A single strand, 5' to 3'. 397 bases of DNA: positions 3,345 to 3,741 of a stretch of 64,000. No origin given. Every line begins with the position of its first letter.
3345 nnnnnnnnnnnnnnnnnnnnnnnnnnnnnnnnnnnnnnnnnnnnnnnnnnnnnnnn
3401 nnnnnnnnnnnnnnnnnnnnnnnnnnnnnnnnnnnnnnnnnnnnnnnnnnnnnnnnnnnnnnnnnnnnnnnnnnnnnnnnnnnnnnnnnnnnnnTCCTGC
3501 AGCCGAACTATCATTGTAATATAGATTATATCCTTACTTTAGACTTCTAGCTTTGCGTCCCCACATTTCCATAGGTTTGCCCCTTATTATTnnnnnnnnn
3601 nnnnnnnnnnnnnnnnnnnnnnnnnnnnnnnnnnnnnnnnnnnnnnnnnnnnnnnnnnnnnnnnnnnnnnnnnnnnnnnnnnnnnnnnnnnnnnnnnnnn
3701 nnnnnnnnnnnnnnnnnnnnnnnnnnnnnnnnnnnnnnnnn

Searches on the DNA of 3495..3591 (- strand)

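Call 42: build_rna_model(alignment_id=A4, structure=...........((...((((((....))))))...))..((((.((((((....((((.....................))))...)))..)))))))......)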
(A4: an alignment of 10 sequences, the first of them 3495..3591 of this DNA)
Model R1 built from alignment A4 (10 sequences, 104 columns); structure: as given.
model positions 94; base pairs 22; branch points 1; effective number of sequences 1.82; information 0.607 bits per position. Calibrated on 0.2 Mb of random sequence (short: E-values are rough).
structure used (alignment columns):
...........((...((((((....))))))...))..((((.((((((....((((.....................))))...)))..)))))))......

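Call 44: search_with_rna_model(model_id=R1, sources=[window, L001, L024, L025, L037, L042, L047, L048, L052, L054, L064, L067, L070, L076, L088, L093, L097, L103, L105, L109, L110, L111, L112, L115, L119, L120, L125, L012, L013, L014, L015, L016, L017, L018, L019, L020, L021, L022, L023, L026, L027, L028, L029, L030, L031, L032, L033, L034, L035, L036, L038, L039, L040, L041, L043, L044, L045, L046, L049, L050, L051, L053, L055, L056, L057, L058, L059, L060, L061, L062, L063, L065, L066, L068, L069, L071, L072, L073, L074, L075, L077, L078, L079, L080, L081, L082, L083, L084, L085, L086, L087, L089, L090, L091, L092, L094, L095, L096, L098, L099], max_evalue=0.001, make_alignment=true)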
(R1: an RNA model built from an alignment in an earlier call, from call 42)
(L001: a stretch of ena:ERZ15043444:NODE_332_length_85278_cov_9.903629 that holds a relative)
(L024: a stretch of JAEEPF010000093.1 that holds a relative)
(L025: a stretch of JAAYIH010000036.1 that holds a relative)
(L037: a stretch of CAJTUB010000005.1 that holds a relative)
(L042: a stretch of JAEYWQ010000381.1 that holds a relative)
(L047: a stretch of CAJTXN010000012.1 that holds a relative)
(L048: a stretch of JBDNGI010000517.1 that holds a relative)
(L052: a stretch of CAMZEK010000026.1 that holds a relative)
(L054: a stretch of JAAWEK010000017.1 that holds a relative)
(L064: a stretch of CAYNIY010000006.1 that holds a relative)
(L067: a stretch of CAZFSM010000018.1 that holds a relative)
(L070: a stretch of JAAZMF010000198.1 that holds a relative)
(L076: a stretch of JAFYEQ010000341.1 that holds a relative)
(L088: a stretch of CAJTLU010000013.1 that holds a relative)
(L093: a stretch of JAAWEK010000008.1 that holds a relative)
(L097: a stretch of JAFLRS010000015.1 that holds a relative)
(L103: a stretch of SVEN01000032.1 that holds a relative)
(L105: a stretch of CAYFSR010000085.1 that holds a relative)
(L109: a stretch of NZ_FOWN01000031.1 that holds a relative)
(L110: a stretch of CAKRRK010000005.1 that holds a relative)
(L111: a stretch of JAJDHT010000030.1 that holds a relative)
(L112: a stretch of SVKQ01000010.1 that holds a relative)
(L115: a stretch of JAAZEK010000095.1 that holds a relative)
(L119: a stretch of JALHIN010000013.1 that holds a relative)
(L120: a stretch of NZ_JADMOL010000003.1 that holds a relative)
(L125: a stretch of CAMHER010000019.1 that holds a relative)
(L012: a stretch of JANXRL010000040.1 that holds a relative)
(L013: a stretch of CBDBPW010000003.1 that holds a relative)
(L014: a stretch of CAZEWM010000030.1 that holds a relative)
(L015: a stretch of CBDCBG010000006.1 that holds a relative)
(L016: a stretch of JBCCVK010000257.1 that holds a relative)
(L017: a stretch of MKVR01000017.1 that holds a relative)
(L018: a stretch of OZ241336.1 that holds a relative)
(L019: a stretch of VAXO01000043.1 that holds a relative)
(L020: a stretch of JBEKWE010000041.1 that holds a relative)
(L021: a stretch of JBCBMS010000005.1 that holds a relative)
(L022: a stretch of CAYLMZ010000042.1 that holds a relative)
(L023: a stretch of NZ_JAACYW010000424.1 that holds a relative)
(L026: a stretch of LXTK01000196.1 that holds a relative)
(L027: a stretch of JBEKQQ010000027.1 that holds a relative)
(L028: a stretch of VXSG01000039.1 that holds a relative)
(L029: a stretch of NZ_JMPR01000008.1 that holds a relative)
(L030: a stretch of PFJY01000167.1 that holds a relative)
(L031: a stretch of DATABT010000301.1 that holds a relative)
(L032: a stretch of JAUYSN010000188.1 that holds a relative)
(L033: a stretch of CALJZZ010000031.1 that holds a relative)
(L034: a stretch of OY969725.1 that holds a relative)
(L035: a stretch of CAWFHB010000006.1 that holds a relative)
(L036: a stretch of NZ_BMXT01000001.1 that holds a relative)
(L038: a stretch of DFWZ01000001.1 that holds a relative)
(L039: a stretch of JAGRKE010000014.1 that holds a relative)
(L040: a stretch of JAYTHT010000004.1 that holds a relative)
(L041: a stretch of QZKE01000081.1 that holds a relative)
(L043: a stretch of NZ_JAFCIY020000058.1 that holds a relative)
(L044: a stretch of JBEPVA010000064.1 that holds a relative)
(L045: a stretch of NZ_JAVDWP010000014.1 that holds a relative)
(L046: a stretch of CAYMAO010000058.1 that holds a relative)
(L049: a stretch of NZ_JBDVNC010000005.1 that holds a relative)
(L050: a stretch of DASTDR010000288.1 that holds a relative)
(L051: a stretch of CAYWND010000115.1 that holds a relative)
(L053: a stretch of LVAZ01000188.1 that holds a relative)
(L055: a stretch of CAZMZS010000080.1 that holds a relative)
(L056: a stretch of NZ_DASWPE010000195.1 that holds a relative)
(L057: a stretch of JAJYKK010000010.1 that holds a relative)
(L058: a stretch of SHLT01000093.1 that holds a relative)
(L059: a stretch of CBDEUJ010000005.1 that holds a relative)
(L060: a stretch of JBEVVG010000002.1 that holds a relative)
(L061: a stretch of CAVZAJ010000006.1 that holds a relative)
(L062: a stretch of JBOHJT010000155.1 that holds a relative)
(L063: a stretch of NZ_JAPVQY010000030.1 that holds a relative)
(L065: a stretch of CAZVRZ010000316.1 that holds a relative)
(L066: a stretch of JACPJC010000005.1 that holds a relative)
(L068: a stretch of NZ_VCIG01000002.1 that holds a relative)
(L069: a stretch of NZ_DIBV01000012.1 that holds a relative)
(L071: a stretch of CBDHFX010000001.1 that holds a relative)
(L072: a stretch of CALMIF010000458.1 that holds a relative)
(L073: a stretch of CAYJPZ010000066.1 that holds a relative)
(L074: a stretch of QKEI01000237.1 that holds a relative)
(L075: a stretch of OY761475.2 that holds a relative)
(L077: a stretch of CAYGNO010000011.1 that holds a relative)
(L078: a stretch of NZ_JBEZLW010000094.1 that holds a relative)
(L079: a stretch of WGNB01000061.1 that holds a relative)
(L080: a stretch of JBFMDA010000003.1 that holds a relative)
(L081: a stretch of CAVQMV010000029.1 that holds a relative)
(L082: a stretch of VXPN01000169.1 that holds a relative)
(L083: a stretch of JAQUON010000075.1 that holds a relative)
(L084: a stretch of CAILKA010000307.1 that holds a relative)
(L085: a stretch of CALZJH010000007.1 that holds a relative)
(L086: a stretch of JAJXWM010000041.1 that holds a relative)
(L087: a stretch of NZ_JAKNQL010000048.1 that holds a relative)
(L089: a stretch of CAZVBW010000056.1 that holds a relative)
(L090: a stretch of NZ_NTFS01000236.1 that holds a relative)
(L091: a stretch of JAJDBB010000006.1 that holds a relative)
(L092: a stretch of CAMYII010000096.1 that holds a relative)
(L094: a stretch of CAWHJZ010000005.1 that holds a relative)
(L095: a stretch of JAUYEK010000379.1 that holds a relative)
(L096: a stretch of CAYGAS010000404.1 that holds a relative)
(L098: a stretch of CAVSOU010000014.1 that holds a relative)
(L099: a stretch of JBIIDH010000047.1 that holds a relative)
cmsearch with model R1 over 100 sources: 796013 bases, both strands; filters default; matches with E-value up to 0.001: 33.
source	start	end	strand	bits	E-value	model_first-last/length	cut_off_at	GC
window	3495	3591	-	94.1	1.7e-19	1-94/94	no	0.38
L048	1437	1525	-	92.8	3.3e-19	1-94/94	no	0.36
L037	2938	3029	-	92.3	4.3e-19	1-94/94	no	0.5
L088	1924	2015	+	89.4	2.2e-18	1-94/94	no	0.52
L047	689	792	-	88.2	4.3e-18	1-94/94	no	0.36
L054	4738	4841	-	87.9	5e-18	1-94/94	no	0.34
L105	6537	6625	+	87.9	5e-18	1-94/94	no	0.36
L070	5332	5419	+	87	8.1e-18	1-94/94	no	0.52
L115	3583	3671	+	85.4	2e-17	1-94/94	no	0.38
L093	1469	1575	+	83.9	4.5e-17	1-94/94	no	0.37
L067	3829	3915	+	83.2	6.6e-17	1-94/94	no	0.52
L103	6371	6463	+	80.8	2.5e-16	1-94/94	no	0.51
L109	2249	2333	+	80.2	3.5e-16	1-94/94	no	0.41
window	3807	3910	-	78.6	8.3e-16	1-94/94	no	0.36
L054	5386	5488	-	76.3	3e-15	1-94/94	no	0.39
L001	2392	2480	+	74.7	7.5e-15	1-94/94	no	0.45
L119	7625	7709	-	74.1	1e-14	1-94/94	no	0.59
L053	1725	1807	+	73.2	1.7e-14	1-94/94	no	0.63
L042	7560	7642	+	72.5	2.5e-14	1-94/94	no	0.42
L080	6335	6428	-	69.1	1.6e-13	1-94/94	no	0.66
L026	5149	5234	-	65.6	1.1e-12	1-94/94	no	0.58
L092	2068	2155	-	65.6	1.1e-12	1-94/94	no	0.56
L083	1473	1566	+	65.5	1.2e-12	1-94/94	no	0.65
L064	2443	2524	-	60.9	1.5e-11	1-94/94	no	0.61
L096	848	933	-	60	2.4e-11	1-94/94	no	0.57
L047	1527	1629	-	55.4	3e-10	1-94/94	no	0.41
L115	7691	7776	+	54.6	4.9e-10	1-94/94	no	0.53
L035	2013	2093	-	51.8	2.2e-09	1-94/94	no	0.62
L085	5817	5926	+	49.4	8.3e-09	1-94/94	no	0.62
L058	1770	1879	-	49.3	8.7e-09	1-94/94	no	0.63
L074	6844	6896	-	32.8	7.8e-05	33-94/94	5'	0.66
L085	5175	5252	+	29.9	0.0004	1-94/94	no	0.51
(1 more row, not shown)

Alignment A5: 33 matches aligned to the model, 151 columns, each read 5' to 3' on its own strand. Consensus structure (alignment columns), stored with it:
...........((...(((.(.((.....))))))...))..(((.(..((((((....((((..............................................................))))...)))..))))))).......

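Call 66: search_with_rna_model(model_id=R1, sources=[L130, L131, L132, L133, L134, L135, L136, L137, L009, L010, L007, L008], max_evalue=0.1)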
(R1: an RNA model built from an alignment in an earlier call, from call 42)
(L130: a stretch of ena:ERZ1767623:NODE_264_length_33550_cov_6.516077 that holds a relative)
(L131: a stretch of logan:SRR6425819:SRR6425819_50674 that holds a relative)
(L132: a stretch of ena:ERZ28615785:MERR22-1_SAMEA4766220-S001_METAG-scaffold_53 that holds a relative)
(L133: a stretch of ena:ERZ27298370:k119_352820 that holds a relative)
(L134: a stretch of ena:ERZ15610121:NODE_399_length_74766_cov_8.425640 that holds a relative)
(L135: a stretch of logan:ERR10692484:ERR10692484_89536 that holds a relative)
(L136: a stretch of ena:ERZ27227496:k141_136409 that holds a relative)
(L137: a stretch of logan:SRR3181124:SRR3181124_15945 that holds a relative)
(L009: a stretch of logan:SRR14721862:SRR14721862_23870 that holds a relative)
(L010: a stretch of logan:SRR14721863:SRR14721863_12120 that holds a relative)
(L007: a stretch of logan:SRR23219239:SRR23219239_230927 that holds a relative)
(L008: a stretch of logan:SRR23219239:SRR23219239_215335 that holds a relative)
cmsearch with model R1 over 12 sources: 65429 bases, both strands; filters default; matches with E-value up to 0.1: 0.
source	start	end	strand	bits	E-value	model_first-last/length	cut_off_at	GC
